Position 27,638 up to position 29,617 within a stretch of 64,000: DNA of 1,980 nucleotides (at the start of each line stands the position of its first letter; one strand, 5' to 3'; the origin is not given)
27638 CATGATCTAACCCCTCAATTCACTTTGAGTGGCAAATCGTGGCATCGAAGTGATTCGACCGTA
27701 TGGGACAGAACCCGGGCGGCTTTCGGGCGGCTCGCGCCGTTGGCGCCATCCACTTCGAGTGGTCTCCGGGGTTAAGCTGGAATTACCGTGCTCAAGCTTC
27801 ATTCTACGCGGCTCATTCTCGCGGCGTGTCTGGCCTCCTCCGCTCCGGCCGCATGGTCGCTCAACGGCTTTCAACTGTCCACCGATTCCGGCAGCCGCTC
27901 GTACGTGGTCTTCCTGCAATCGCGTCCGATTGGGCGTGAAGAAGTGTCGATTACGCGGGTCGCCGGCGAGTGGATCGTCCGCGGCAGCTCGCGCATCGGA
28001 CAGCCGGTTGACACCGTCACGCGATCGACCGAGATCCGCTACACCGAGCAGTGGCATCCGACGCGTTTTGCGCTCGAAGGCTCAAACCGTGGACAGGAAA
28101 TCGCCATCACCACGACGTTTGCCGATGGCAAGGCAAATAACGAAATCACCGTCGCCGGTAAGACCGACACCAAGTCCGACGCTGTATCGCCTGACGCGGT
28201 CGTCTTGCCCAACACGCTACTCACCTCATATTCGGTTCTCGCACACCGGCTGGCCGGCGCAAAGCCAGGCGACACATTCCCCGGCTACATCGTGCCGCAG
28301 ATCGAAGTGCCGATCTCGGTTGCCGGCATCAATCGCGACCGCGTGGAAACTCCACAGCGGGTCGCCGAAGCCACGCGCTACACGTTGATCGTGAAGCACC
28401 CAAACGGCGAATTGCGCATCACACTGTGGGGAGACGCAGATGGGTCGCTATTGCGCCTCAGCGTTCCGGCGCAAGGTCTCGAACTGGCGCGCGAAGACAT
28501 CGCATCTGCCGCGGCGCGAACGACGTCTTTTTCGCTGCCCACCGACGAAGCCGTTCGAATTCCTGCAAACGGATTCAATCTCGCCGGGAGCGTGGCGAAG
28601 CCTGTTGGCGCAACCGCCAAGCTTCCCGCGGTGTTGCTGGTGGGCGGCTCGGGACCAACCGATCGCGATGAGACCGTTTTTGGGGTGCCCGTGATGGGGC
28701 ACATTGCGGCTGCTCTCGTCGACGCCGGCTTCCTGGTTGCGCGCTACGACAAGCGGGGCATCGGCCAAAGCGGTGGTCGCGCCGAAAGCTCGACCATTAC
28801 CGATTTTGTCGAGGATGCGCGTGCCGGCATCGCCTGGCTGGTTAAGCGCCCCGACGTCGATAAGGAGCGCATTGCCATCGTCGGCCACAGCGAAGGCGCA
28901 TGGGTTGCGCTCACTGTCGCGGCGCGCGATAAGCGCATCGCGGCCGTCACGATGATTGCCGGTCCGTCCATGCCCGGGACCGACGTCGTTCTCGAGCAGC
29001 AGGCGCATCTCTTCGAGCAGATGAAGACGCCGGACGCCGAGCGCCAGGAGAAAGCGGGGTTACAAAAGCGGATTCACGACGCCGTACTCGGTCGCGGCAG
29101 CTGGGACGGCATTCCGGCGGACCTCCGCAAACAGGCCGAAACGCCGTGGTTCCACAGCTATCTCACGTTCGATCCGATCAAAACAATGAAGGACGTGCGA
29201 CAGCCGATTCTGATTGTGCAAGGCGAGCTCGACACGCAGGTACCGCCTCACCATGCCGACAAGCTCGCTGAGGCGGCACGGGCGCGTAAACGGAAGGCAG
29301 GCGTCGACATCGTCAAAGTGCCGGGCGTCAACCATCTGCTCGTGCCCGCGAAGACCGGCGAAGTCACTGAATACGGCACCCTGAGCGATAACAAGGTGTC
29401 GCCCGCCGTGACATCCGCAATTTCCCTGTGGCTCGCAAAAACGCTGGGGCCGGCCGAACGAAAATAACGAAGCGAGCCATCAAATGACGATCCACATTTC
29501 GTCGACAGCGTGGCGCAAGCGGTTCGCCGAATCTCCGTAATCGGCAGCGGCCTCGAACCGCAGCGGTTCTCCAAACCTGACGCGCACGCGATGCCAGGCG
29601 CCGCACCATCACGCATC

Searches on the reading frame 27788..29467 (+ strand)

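Call 12: search_protein_families(library=pfam, proteins=[window:27788-29467:+], max_evalue=0.001)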
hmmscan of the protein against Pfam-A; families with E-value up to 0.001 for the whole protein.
window:27788-29467:+ (559 aa): 12 families
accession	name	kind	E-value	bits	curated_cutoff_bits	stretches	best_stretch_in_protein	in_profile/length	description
PF12146.15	Hydrolase_4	-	2.4e-16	60.2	27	1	303-395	20-111/239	Serine aminopeptidase, S33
PF00326.27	Peptidase_S9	-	5.9e-15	55.8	22.6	2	306-402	6-106/213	Prolyl oligopeptidase family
PF02129.25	Peptidase_S15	-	7.8e-14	52.4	23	1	263-501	3-251/262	X-Pro dipeptidyl-peptidase (S15 family)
PF12697.13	Abhydrolase_6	-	3.5e-12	47.9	26.3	1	283-518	2-206/217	Alpha/beta hydrolase family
PF00561.26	Abhydrolase_1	-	6.7e-11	42.8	25.8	1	306-496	19-224/245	alpha/beta hydrolase fold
PF01738.24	DLH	-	3e-10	40.5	21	1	333-400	70-130/217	Dienelactone hydrolase family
PF20434.5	BD-FAE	-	3.4e-10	40.2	26.8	1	271-382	5-111/215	BD-FAE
PF08840.17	BAAT_C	-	4e-09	37.3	20.9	1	347-520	9-162/210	BAAT / Acyl-CoA thioester hydrolase C terminal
PF07859.19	Abhydrolase_3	-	6e-06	26.6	25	1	341-517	49-207/210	alpha/beta hydrolase fold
PF20408.4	Abhydrolase_11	-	7.5e-05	23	27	0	301-396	18-111/193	Alpha/beta hydrolase domain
PF19630.5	DUF6134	-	0.00015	22.3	27.9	0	175-230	124-176/184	Domain of unknown function (DUF6134)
PF00756.26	Esterase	-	0.00087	19.6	22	0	350-516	105-229/251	Putative esterase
